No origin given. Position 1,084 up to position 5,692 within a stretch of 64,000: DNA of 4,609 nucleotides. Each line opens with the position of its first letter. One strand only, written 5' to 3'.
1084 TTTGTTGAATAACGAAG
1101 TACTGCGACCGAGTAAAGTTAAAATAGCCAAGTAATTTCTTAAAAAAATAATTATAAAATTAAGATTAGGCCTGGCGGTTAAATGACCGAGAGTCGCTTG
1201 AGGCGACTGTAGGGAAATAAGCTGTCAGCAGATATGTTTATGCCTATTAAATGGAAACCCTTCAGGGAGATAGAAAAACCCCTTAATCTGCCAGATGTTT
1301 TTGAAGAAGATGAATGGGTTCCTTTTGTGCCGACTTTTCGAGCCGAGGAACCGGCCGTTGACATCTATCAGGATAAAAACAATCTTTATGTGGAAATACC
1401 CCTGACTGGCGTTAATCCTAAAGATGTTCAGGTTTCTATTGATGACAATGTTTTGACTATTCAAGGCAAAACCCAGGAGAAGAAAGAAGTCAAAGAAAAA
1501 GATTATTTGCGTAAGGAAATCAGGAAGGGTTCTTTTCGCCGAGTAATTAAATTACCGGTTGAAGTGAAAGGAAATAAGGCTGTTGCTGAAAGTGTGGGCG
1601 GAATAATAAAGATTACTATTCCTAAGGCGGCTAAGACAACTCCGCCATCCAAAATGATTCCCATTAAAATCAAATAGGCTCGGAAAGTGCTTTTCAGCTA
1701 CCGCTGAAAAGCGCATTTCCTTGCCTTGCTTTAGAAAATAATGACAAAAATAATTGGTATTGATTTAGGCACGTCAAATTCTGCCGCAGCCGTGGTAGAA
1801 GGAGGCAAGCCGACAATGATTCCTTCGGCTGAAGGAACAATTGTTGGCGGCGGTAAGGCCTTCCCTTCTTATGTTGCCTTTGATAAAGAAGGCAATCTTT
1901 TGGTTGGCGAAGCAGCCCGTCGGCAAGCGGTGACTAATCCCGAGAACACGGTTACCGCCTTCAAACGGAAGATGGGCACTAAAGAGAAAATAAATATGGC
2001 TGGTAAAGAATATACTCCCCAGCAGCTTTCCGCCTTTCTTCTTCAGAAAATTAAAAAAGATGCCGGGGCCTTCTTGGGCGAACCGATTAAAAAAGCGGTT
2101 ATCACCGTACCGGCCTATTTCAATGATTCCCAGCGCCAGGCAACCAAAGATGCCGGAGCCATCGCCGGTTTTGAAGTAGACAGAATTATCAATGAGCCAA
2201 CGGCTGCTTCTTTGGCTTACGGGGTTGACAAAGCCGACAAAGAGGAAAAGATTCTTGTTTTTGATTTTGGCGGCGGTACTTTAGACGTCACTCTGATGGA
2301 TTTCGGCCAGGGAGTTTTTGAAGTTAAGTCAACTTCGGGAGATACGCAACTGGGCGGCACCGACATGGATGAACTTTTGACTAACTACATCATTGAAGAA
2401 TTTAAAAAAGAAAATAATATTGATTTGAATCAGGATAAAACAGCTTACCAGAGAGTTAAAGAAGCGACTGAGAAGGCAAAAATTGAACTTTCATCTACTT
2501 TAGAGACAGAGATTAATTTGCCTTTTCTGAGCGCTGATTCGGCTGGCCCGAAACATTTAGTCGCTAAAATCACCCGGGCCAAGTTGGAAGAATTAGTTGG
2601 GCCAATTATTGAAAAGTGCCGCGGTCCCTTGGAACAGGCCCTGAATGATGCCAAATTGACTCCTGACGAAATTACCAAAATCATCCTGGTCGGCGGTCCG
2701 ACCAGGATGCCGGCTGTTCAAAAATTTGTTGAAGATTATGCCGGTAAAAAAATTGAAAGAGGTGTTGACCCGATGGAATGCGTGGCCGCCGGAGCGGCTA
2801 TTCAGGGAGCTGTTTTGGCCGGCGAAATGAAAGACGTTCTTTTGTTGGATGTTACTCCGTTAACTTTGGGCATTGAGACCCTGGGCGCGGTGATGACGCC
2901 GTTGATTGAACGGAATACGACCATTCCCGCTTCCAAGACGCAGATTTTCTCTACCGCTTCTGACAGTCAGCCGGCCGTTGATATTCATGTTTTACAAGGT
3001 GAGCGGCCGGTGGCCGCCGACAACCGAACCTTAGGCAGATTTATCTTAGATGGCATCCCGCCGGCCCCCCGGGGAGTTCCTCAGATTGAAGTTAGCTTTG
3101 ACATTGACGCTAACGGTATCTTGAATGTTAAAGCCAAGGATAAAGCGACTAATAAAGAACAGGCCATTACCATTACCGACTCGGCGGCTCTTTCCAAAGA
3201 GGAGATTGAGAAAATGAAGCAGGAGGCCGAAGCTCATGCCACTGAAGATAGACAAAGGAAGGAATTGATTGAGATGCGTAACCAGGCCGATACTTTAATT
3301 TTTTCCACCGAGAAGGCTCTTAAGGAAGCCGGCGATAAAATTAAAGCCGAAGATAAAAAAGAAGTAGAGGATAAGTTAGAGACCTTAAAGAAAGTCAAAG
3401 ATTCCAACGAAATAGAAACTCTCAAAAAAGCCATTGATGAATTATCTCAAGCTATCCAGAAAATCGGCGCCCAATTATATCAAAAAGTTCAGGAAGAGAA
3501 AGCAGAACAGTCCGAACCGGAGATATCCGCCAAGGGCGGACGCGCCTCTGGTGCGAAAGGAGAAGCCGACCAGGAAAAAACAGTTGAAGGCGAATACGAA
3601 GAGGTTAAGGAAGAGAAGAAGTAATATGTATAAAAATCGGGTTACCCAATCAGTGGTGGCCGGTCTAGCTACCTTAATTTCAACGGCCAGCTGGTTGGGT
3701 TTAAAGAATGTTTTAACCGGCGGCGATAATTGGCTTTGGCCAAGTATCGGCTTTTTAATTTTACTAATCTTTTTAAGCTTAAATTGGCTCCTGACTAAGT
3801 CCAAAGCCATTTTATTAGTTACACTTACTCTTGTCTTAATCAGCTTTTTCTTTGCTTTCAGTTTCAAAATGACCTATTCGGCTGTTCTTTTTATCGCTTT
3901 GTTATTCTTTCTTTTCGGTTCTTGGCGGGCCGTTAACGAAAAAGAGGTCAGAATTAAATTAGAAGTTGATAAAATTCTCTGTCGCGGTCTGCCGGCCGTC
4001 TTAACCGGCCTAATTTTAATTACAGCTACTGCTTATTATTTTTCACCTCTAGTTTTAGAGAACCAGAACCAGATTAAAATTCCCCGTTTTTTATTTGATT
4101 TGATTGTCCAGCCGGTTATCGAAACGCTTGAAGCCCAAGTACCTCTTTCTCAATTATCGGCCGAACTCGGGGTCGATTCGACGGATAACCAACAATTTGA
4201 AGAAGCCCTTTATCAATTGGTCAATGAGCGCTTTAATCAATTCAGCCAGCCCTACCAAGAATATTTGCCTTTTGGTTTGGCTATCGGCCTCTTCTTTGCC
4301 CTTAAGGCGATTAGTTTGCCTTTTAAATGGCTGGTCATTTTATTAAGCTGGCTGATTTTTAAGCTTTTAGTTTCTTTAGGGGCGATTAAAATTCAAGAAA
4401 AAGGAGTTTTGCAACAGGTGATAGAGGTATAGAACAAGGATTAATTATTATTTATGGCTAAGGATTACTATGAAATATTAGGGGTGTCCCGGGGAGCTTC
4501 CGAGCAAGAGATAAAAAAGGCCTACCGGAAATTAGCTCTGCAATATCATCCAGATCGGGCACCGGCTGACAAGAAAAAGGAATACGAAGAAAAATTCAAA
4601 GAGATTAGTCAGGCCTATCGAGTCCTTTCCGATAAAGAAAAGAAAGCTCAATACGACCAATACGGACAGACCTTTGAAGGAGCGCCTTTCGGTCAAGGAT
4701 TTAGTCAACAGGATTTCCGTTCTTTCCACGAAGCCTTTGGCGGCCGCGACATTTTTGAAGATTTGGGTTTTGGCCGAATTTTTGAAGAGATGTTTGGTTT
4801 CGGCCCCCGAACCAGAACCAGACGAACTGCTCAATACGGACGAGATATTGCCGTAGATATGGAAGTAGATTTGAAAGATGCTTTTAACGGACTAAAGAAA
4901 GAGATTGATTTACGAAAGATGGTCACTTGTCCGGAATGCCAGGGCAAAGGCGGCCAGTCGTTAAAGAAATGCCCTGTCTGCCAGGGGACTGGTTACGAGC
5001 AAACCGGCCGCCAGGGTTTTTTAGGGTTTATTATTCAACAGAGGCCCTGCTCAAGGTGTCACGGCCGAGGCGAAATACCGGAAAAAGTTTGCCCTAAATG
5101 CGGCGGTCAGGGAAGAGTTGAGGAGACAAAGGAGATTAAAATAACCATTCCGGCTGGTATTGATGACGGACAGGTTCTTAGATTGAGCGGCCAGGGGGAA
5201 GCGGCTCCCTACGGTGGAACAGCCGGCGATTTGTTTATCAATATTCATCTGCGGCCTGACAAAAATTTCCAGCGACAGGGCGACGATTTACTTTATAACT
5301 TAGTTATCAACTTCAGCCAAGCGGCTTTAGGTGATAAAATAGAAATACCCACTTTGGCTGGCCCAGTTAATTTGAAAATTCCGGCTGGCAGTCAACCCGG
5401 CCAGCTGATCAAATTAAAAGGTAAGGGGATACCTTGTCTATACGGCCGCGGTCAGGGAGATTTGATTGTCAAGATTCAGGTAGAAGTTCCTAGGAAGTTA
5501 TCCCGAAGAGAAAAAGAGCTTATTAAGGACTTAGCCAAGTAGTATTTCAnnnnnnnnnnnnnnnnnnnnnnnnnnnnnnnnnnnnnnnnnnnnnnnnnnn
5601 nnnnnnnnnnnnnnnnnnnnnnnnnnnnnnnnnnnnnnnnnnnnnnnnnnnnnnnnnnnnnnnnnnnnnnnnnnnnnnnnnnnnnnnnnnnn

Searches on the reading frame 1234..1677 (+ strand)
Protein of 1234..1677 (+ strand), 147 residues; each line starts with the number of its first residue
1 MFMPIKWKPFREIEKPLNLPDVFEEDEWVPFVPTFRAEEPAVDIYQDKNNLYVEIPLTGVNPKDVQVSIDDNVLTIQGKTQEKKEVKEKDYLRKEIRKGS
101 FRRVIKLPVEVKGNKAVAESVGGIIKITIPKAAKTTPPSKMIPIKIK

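Call 8: search_protein_families(library=pfam, proteins=[window:1234-1677:+])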
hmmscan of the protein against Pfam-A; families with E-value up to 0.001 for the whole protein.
window:1234-1677:+ (147 aa): 3 families
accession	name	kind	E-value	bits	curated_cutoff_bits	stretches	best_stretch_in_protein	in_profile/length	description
PF00011.27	HSP20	-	6.5e-18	65.2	20.8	1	43-144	1-101/102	Hsp20/alpha crystallin family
PF04969.22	CS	-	1.8e-05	26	21.3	1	43-98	4-60/78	CS domain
PF17886.7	ArsA_HSP20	-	0.00042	20.3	22.5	0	50-116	3-49/63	HSP20-like domain found in ArsA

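Call 15: find_homologous_proteins(query=window:1234-1677:+, max_evalue=1e-10)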
Query window:1234-1677:+ (147 aa): 159 proteins with E <= 1e-10 among 176 candidates; the best 120 are listed.
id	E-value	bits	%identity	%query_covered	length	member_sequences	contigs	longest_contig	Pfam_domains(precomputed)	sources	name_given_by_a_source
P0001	4.6e-89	314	100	100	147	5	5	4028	PF00011.28,PF04969.23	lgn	-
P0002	1.9e-80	286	90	99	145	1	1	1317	PF00011.28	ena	-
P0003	2.7e-74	266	81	99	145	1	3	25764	PF00011.28,PF17886.8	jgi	jgi:HSP20 family protein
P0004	1.3e-73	264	81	99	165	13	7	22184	PF00011.28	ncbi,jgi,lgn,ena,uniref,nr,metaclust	ncbi:MAG: hypothetical protein COS49_00020 [Candidatus Portnoybacteria bacterium CG03_land_8_20_14_0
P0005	5.0e-73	262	81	99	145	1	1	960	PF00011.28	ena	-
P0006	5.1e-72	259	81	99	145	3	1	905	PF00011.28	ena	-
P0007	1.2e-71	257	80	99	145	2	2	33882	PF00011.28,PF04969.23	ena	-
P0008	5.1e-71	255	80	99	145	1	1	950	PF00011.28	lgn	-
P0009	5.2e-71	255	79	99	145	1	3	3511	PF00011.28,PF17886.8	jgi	jgi:HSP20 family protein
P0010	5.7e-71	255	79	99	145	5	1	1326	PF00011.28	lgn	-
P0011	8.0e-71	255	80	99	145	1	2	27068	PF00011.28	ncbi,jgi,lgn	-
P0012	9.1e-71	254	78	99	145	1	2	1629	PF00011.28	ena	-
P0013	1.8e-70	253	79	99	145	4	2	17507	PF00011.28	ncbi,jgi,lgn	-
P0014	2.3e-70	253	80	99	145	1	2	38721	PF00011.28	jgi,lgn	-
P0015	2.5e-70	253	80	99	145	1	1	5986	PF00011.28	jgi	-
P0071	1.4e-59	218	69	90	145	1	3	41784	PF00011.28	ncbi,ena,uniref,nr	ncbi:MAG: hypothetical protein A3E90_01015 [Candidatus Portnoybacteria bacterium RIFCSPHIGHO2_12_FUL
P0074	1.7e-59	218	70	99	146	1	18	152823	PF00011.28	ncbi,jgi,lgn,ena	-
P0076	3.3e-59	217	63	99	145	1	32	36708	PF00011.28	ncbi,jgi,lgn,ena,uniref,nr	ncbi:MAG: hypothetical protein AUJ11_02465 [Parcubacteria group bacterium CG1_02_44_65]|uniref:SHSP 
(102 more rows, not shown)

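Call 16: find_encoding_contigs(protein=window:1234-1677:+, flank=3000, max_places=6)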
Protein window:1234-1677:+ (147 aa): 5 contigs read that carry it; 4 places shown.
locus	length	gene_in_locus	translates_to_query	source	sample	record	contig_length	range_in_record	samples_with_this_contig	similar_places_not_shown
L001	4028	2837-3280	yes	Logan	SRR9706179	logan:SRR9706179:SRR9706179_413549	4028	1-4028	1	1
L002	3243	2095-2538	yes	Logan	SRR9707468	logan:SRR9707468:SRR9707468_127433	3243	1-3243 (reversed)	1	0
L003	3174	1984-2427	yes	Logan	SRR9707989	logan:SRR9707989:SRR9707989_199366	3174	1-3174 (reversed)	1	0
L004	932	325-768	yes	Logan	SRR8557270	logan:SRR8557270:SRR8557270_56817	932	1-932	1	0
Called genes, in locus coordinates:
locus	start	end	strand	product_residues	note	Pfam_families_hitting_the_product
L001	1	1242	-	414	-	?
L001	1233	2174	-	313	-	PF01544:CorA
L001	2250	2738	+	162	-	PF01025:GrpE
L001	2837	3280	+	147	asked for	PF04969:CS (faint), PF00011:HSP20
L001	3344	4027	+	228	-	?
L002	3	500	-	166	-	?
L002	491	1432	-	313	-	PF01544:CorA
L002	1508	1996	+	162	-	PF01025:GrpE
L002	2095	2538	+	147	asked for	PF04969:CS (faint), PF00011:HSP20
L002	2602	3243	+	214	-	?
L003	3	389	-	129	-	?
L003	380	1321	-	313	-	PF01544:CorA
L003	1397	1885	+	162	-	PF01025:GrpE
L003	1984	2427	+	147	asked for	PF04969:CS (faint), PF00011:HSP20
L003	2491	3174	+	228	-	?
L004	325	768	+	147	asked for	PF04969:CS (faint), PF00011:HSP20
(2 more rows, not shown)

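Call 18: find_related_loci(query=A1, collection=metagenome_contigs, flank=10000)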
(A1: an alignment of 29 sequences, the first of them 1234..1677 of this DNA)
Query A1 (147 aa) in metagenome_contigs; peptide patterns used: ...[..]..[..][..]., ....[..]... (x = any residue, [..] = any of these).
198 stretches matched a pattern; 77 encode a relative of the query (tblastn E <= 1e-3); 77 distinct loci.
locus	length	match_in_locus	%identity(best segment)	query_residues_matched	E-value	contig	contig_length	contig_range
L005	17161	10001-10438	81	2-147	3e-78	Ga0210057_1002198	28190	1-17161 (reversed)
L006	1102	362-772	79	3-139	7e-79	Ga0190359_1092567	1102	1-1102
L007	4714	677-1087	81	3-139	4e-73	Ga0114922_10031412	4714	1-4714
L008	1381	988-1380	82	3-131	3e-73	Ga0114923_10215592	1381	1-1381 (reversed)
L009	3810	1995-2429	69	3-147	2e-67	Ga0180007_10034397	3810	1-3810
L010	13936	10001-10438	70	2-147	4e-67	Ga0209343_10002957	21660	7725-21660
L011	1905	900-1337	70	2-147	4e-69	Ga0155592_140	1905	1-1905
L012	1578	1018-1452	68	3-147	9e-70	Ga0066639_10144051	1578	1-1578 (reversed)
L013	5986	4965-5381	78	1-139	1e-65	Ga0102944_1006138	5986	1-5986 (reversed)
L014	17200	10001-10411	78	3-139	4e-65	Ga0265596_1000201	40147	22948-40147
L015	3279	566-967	80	3-136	7e-65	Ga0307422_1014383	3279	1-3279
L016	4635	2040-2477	63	2-147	2e-64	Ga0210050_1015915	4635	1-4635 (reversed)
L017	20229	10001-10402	78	3-136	1e-64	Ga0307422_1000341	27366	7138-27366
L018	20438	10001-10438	63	2-147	2e-64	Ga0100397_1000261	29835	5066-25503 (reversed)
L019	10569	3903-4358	74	2-147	4e-64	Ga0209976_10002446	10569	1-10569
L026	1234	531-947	73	3-139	1e-65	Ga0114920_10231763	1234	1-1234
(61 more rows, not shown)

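Call 66: find_encoding_contigs(protein=P0002, flank=1500, max_places=2)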
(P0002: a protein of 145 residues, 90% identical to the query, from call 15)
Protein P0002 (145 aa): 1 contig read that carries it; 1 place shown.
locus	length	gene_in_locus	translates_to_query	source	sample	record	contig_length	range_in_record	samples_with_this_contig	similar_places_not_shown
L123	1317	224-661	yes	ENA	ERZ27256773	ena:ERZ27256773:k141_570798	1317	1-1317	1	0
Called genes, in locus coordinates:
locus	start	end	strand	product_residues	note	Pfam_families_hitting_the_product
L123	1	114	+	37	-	?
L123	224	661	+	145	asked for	PF00011:HSP20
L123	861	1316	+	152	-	?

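Call 79: find_encoding_contigs(protein=P0004, flank=10000, max_places=2)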
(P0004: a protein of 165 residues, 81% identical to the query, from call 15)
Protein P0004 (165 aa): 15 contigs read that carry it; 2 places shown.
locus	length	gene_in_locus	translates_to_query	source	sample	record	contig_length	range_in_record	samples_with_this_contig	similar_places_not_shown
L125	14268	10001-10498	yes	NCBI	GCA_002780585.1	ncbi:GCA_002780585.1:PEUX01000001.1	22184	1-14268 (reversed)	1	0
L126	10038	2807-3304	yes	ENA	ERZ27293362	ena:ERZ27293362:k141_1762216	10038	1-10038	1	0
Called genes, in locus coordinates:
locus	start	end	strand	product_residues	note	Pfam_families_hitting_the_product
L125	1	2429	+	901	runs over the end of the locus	PF00690:Cation_ATPase_N, PF00122:E1-E2_ATPase, PF12710:HAD (faint), PF13246:Cation_ATPase, PF00702:Hydrolase, PF08282:Hydrolase_3 (faint), PF00689:Cation_ATPase_C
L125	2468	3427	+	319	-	PF01699:Na_Ca_ex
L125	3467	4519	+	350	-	PF02646:RmuC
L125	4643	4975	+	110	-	PF00829:Ribosomal_L21p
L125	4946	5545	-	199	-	PF21176:RecR_HhH, PF02132:RecR_ZnF (faint), PF13662:Toprim_4, PF01751:Toprim, PF21175:RecR_C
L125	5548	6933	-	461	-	PF00772:DnaB, PF13481:AAA_25, PF03796:DnaB_C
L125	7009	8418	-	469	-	PF01406:tRNA-synt_1e, PF01921:tRNA-synt_1f (faint), PF09334:tRNA-synt_1g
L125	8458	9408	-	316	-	PF01544:CorA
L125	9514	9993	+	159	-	PF01025:GrpE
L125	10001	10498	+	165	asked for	PF00011:HSP20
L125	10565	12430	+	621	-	PF00012:HSP70, PF06723:MreB_Mbl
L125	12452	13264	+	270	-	-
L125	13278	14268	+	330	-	PF00226:DnaJ, PF01556:DnaJ_C, PF00684:DnaJ_CXXCXGXG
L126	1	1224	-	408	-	?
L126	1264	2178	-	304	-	PF01544:CorA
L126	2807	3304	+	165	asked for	PF00011:HSP20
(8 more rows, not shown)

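Call 80: find_encoding_contigs(protein=P0076, flank=10000, max_places=2)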
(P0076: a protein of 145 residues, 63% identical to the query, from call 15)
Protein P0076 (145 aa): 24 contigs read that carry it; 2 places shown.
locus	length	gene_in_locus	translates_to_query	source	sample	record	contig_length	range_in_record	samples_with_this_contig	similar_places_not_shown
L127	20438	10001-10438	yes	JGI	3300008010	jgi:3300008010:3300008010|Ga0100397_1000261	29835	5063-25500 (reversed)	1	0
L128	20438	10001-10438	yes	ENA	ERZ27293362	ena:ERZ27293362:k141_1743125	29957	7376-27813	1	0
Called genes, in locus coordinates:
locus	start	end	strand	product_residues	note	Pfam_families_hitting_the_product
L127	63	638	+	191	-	PF03193:RsgA_GTPase (faint), PF02421:FeoB_N, PF01926:MMR_HSR1, PF00009:GTP_EFTU (weak)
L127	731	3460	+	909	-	PF00690:Cation_ATPase_N, PF00122:E1-E2_ATPase, PF13246:Cation_ATPase, PF00702:Hydrolase, PF12710:HAD (weak), PF08282:Hydrolase_3 (weak), PF00689:Cation_ATPase_C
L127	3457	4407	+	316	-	PF01699:Na_Ca_ex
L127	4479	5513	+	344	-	PF02646:RmuC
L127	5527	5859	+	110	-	PF00829:Ribosomal_L21p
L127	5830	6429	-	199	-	PF01751:Toprim (faint), PF21176:RecR_HhH, PF02132:RecR_ZnF (faint), PF13662:Toprim_4, PF21175:RecR_C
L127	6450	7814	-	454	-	PF00772:DnaB, PF13481:AAA_25, PF03796:DnaB_C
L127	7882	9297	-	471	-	PF01406:tRNA-synt_1e, PF01921:tRNA-synt_1f (faint), PF09334:tRNA-synt_1g (weak)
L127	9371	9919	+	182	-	PF01025:GrpE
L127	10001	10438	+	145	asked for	PF00011:HSP20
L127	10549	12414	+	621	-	PF00012:HSP70, PF06723:MreB_Mbl, PF00012:HSP70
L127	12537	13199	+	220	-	PF02706:Wzz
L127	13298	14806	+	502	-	PF01476:LysM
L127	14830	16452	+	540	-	-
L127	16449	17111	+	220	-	-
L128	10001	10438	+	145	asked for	PF00011:HSP20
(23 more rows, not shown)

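Call 81: find_encoding_contigs(protein=P0071, flank=10000, max_places=2)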
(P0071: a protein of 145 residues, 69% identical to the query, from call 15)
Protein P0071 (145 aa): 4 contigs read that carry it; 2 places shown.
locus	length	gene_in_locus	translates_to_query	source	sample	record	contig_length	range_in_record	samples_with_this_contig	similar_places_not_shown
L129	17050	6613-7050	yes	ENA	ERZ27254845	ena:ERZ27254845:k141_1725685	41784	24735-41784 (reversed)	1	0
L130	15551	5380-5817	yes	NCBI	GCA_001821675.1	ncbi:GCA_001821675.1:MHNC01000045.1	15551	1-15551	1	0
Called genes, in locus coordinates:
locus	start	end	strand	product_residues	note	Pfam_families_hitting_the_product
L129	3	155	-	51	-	?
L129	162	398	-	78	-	-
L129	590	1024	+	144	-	-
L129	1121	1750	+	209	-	-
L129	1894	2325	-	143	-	PF13470:PIN_3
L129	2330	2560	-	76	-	-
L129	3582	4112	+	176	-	PF02518:HATPase_c (weak)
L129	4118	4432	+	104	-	-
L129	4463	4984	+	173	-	PF01025:GrpE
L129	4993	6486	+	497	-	PF02310:B12-binding, PF04055:Radical_SAM, PF13282:DUF4070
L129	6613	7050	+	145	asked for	PF00011:HSP20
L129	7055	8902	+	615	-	PF00012:HSP70, PF06723:MreB_Mbl, PF00012:HSP70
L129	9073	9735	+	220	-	PF02706:Wzz (weak)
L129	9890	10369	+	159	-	-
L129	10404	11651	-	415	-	PF04932:Wzy_C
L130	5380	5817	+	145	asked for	PF00011:HSP20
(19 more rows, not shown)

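Call 82: find_encoding_contigs(protein=P0074, flank=10000, max_places=2)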
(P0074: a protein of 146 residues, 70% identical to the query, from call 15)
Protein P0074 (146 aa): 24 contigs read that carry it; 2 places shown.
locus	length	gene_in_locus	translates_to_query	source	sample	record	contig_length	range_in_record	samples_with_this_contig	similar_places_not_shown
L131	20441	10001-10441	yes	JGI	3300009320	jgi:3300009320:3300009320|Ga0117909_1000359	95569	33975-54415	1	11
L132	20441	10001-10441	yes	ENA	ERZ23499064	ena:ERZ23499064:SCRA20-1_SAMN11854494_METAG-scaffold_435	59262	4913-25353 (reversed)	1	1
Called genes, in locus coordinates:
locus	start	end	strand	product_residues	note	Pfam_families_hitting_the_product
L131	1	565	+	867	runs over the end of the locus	PF00690:Cation_ATPase_N, PF00122:E1-E2_ATPase, PF00702:Hydrolase, PF13246:Cation_ATPase, PF08282:Hydrolase_3 (faint), PF00689:Cation_ATPase_C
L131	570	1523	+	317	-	PF01699:Na_Ca_ex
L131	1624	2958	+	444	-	PF02558:ApbA (faint), PF03721:UDPG_MGDP_dh_N, PF00984:UDPG_MGDP_dh, PF03720:UDPG_MGDP_dh_C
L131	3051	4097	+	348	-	PF02646:RmuC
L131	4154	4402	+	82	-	PF15919:HicB_lk_antitox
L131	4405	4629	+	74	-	PF07927:HicA_toxin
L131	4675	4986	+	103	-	PF00829:Ribosomal_L21p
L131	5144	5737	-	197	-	PF21176:RecR_HhH, PF13662:Toprim_4, PF01751:Toprim (weak), PF21175:RecR_C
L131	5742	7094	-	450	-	PF00772:DnaB, PF13481:AAA_25, PF03796:DnaB_C, PF06745:ATPase (faint)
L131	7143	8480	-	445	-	PF01406:tRNA-synt_1e, PF09334:tRNA-synt_1g (faint), PF09190:DALR_2 (faint), PF23493:CysS_C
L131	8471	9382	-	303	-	PF01544:CorA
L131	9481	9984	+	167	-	PF01025:GrpE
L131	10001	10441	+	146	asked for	PF00011:HSP20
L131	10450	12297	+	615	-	PF00012:HSP70, PF06723:MreB_Mbl, PF00012:HSP70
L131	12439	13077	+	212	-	PF02706:Wzz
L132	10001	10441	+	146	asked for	PF00011:HSP20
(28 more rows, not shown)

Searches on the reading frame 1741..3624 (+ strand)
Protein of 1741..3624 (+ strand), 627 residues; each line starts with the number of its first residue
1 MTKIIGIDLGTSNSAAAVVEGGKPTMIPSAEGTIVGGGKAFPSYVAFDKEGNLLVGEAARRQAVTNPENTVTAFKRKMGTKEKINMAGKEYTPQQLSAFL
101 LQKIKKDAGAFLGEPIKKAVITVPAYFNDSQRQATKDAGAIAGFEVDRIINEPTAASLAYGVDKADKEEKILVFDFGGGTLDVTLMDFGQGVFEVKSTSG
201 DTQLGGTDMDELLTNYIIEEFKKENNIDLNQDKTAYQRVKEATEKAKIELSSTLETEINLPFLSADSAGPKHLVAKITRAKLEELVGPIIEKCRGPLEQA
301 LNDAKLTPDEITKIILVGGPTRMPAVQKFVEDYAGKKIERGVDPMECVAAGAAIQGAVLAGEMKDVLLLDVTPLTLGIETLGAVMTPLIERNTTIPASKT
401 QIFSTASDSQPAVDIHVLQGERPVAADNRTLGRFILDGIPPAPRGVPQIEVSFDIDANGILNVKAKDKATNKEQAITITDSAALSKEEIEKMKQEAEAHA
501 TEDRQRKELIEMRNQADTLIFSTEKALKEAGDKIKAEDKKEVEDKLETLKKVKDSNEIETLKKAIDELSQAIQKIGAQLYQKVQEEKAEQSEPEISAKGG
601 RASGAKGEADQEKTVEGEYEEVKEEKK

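Call 8: search_protein_families(library=pfam, proteins=[window:1741-3624:+])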
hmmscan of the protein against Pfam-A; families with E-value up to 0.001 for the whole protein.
window:1741-3624:+ (627 aa): 3 families
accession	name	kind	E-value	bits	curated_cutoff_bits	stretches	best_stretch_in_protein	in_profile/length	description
PF00012.26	HSP70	-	1.6e-225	750.3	20.6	1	4-581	1-599/599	Hsp70 protein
PF06723.19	MreB_Mbl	-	1.3e-17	64.1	27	1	4-354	3-317/327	MreB/Mbl protein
PF02782.22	FGGY_C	-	0.00078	19.7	27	0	304-358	142-196/198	FGGY family of carbohydrate kinases, C-terminal domain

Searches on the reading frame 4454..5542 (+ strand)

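Call 8: search_protein_families(library=pfam, proteins=[window:4454-5542:+])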
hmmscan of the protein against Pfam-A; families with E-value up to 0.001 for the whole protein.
window:4454-5542:+ (362 aa): 3 families
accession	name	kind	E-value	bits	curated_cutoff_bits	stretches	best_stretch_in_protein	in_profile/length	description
PF01556.23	DnaJ_C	-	6.3e-50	169.6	26.6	1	133-346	2-152/152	DnaJ C terminal domain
PF00226.36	DnaJ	-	1.4e-27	96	27.8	1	4-68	1-63/63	DnaJ domain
PF00684.25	DnaJ_CXXCXGXG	-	2.1e-12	47.5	32.7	1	159-220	1-65/65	DnaJ central domain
